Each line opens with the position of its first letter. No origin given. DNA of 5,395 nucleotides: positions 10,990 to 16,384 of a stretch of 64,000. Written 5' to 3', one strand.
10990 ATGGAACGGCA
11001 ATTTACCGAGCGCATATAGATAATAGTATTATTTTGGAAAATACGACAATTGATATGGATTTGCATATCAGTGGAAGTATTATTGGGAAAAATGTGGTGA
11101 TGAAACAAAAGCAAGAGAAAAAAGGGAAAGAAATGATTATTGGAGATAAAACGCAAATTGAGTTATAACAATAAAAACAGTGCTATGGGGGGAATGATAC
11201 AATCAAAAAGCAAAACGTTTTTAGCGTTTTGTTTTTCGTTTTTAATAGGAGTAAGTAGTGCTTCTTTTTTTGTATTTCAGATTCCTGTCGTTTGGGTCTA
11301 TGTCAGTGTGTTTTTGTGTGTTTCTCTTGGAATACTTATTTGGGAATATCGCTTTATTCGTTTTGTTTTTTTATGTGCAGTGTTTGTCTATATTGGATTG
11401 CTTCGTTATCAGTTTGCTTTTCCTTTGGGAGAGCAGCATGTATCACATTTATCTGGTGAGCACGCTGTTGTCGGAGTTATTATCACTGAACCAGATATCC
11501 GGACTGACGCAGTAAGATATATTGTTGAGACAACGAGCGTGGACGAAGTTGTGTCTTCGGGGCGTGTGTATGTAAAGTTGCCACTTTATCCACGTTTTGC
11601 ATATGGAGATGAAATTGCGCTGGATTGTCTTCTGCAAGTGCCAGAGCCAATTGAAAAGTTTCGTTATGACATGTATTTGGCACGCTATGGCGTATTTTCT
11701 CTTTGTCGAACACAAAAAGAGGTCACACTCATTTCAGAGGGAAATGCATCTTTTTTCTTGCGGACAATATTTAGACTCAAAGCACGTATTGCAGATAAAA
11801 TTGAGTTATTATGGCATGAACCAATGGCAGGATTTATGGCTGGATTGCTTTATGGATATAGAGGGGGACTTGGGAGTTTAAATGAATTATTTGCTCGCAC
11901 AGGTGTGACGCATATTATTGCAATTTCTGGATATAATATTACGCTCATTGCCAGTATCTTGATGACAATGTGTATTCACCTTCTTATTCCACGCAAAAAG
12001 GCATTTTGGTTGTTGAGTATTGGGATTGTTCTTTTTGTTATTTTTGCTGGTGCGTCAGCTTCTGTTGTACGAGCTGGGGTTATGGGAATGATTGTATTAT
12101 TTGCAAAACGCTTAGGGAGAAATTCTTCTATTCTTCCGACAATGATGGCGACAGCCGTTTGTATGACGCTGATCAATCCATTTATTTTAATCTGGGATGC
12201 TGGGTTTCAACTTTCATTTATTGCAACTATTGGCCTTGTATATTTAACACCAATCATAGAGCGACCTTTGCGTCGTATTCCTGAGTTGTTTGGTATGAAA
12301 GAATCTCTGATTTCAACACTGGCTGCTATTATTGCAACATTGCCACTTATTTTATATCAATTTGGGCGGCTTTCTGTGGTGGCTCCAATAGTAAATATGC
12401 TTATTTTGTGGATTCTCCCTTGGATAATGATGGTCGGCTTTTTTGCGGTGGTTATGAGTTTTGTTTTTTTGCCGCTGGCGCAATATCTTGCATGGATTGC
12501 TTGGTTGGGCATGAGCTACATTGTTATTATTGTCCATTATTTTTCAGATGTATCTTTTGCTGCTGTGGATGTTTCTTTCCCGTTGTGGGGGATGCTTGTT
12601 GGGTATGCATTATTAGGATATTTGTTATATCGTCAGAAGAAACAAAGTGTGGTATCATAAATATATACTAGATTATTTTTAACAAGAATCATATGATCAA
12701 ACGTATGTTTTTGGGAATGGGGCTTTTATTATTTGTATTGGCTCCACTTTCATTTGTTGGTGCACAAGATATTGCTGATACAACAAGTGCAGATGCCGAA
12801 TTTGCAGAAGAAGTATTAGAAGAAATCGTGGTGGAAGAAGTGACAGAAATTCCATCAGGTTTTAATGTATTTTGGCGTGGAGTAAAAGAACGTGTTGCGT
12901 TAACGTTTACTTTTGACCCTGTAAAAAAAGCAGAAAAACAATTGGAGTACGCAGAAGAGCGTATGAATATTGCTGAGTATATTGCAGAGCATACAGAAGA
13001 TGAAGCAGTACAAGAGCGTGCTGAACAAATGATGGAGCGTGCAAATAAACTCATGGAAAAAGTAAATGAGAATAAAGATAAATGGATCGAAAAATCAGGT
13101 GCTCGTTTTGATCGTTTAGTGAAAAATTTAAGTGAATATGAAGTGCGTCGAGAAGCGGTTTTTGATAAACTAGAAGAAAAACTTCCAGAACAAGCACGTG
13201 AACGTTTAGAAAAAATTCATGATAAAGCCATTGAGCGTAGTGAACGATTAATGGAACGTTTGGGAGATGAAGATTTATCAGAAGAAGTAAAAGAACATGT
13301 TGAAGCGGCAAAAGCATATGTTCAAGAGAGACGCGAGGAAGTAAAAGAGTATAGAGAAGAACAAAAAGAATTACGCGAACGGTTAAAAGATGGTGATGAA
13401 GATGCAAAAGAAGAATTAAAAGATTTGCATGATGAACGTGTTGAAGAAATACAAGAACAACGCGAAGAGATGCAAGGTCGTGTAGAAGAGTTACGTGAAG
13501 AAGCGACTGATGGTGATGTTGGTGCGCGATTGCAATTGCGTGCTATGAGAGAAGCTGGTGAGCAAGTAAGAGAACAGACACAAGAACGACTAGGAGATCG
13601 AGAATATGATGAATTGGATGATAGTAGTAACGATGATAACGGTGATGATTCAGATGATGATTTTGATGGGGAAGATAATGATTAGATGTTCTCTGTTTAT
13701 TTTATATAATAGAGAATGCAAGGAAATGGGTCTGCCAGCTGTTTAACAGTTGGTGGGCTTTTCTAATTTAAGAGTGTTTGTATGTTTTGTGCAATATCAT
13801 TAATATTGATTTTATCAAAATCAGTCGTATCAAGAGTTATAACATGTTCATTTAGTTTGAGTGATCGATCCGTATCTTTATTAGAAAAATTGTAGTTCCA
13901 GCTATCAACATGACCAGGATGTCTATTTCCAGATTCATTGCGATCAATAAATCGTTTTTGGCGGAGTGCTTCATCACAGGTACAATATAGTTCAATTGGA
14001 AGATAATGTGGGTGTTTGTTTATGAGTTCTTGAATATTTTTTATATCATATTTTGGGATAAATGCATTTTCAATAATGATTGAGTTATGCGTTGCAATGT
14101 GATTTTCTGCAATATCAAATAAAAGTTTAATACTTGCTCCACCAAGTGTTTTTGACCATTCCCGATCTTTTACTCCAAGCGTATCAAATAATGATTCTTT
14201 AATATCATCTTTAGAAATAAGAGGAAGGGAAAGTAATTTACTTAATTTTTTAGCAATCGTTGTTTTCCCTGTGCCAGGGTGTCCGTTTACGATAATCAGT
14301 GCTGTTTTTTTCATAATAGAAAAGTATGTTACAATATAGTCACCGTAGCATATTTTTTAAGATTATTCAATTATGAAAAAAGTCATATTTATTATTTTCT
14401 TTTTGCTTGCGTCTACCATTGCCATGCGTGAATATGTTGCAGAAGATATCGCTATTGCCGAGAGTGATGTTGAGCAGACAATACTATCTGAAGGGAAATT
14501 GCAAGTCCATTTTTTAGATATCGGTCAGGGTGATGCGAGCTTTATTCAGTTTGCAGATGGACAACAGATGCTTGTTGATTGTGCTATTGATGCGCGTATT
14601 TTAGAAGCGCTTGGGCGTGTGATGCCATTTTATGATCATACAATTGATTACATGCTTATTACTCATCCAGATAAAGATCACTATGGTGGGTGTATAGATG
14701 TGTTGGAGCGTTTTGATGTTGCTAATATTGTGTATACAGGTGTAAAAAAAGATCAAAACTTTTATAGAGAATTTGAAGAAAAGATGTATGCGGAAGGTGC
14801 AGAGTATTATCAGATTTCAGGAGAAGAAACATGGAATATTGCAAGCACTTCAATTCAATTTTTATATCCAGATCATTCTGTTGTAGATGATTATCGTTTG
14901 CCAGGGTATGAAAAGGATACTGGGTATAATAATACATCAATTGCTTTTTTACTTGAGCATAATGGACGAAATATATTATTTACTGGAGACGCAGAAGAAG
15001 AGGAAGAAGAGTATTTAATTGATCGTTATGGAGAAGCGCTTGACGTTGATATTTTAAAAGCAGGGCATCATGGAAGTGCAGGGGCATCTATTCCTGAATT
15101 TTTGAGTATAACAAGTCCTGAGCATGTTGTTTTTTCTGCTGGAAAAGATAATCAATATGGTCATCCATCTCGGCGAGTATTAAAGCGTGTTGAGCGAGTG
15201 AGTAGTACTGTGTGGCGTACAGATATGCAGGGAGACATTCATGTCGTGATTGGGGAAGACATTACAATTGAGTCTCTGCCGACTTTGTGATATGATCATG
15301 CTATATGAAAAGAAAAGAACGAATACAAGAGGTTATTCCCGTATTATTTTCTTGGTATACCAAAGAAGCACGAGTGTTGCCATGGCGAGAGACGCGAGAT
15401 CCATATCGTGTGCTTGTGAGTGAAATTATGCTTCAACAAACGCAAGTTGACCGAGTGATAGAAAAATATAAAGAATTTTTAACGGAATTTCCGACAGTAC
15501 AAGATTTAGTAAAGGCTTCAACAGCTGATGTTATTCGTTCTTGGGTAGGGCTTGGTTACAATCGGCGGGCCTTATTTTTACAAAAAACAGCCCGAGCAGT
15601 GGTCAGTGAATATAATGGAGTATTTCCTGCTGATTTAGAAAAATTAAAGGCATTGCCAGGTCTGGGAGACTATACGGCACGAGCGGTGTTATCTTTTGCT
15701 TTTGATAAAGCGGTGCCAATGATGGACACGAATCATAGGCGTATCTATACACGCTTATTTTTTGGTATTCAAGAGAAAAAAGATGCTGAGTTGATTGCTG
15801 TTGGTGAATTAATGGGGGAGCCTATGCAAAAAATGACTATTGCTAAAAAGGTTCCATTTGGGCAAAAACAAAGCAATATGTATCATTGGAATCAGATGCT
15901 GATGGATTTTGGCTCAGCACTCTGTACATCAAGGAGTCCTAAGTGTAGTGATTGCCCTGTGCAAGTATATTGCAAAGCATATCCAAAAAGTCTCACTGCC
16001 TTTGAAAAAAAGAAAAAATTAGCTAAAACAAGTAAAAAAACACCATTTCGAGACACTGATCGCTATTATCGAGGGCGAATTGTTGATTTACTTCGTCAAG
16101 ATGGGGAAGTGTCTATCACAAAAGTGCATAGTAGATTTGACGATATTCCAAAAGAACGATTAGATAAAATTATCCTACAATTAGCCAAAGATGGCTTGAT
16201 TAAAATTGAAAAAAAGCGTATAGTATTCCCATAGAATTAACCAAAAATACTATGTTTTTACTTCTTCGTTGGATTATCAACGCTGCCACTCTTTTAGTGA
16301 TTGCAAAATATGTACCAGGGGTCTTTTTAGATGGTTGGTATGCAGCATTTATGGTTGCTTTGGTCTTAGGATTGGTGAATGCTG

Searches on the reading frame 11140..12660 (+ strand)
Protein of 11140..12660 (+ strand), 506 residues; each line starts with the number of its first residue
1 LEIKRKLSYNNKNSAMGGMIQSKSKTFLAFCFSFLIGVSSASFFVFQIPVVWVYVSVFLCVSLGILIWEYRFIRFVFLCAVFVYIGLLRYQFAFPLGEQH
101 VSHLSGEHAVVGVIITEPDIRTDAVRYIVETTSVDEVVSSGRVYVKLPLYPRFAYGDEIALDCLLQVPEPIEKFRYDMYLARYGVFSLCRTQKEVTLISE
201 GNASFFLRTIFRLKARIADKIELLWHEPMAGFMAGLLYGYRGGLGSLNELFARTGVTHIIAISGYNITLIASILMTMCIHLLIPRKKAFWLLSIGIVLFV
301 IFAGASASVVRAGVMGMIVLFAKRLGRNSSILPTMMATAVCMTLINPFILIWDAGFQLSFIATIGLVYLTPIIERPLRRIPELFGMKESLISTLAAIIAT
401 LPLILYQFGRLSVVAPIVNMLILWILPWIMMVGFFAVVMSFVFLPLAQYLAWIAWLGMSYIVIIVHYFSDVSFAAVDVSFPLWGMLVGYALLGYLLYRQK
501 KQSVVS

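Call 68: search_protein_families(library=pfam, proteins=[window:11140-12660:+], max_evalue=0.0001)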
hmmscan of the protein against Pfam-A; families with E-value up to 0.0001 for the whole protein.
window:11140-12660:+ (506 aa): 2 families
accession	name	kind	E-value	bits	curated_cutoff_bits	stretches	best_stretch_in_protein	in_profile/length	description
PF03772.21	Competence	-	1.2e-50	172.9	23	1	236-499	1-267/270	Competence protein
PF13567.11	DUF4131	-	2e-14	54.1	31.6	1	48-188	3-156/165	Domain of unknown function (DUF4131)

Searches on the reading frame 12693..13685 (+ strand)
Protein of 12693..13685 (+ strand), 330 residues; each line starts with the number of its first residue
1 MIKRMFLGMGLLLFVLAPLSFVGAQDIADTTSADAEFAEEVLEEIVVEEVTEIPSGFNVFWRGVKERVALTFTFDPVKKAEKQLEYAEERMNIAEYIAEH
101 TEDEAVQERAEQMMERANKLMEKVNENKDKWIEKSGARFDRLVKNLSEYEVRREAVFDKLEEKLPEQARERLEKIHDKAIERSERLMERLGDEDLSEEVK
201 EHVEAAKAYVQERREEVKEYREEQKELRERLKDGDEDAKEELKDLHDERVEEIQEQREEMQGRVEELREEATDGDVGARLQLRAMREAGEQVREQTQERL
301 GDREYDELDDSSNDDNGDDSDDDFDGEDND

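Call 68: search_protein_families(library=pfam, proteins=[window:12693-13685:+], max_evalue=0.0001)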
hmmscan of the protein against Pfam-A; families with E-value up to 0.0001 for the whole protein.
window:12693-13685:+ (330 aa): 1 family
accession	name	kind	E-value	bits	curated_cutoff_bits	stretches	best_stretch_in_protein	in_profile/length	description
PF18915.5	DUF5667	-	8.3e-08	33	27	1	65-167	15-99/99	Domain of unknown function (DUF5667)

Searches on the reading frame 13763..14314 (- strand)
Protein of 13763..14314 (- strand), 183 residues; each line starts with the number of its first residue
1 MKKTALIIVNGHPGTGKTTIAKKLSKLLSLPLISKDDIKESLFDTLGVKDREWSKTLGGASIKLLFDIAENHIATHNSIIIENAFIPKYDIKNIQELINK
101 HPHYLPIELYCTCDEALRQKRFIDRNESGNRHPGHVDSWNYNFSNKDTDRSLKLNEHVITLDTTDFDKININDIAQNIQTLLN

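Call 68: search_protein_families(library=pfam, proteins=[window:13763-14314:-], max_evalue=0.0001)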
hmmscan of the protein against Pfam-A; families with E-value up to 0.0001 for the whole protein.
window:13763-14314:- (183 aa): 4 families
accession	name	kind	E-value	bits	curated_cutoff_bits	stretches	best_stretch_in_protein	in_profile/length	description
PF13671.12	AAA_33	-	1.5e-12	48.5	27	1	6-131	1-124/143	AAA domain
PF13238.12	AAA_18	-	5.6e-07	30.5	29.4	1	7-128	1-114/128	AAA domain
PF13189.12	Cytidylate_kin2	-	4.7e-05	24.1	28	1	9-73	4-68/176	Cytidylate kinase-like family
PF06414.18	Zeta_toxin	-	7.5e-05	22.7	22.3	1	4-129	16-147/199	Zeta toxin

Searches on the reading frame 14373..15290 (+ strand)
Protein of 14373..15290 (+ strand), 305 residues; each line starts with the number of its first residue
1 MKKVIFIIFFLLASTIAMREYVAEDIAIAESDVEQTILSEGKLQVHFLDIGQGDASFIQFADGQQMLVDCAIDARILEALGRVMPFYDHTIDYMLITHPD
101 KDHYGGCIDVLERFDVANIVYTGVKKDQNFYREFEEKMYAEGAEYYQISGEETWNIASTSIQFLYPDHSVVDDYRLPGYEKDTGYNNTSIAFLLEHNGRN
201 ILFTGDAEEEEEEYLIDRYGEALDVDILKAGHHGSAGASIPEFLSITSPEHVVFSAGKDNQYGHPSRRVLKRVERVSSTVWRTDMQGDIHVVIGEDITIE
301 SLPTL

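Call 68: search_protein_families(library=pfam, proteins=[window:14373-15290:+], max_evalue=0.0001)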
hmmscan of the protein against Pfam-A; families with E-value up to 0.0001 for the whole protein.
window:14373-15290:+ (305 aa): 2 families
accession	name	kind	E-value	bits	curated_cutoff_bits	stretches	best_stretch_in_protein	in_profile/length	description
PF00753.33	Lactamase_B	-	1.9e-13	51.2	22.7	1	50-255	3-193/196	Metallo-beta-lactamase superfamily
PF12706.13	Lactamase_B_2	-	8.7e-07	29.2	27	1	66-228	3-162/200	Beta-lactamase superfamily domain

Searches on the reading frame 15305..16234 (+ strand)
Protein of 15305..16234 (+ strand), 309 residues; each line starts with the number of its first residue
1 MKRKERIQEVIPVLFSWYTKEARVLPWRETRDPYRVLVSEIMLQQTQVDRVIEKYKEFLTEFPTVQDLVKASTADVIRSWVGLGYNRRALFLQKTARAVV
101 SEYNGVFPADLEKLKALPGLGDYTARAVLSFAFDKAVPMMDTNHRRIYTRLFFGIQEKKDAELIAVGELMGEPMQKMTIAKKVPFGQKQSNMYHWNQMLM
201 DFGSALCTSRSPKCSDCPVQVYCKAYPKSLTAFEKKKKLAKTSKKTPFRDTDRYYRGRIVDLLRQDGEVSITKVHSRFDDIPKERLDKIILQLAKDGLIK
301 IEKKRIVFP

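Call 68: search_protein_families(library=pfam, proteins=[window:15305-16234:+], max_evalue=0.0001)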
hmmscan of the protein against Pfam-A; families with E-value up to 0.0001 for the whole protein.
window:15305-16234:+ (309 aa): 3 families
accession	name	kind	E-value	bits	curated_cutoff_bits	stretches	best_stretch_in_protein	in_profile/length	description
PF00730.31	HhH-GPD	-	1.4e-16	61.2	26.2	1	38-159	1-94/108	HhH-GPD superfamily base excision DNA repair protein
PF00633.29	HHH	-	5.6e-09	35.8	24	1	102-131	1-30/30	Helix-hairpin-helix motif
PF10576.14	EndIII_4Fe-2S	-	4.5e-05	24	20.5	1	207-223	1-17/17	Iron-sulfur binding domain of endonuclease III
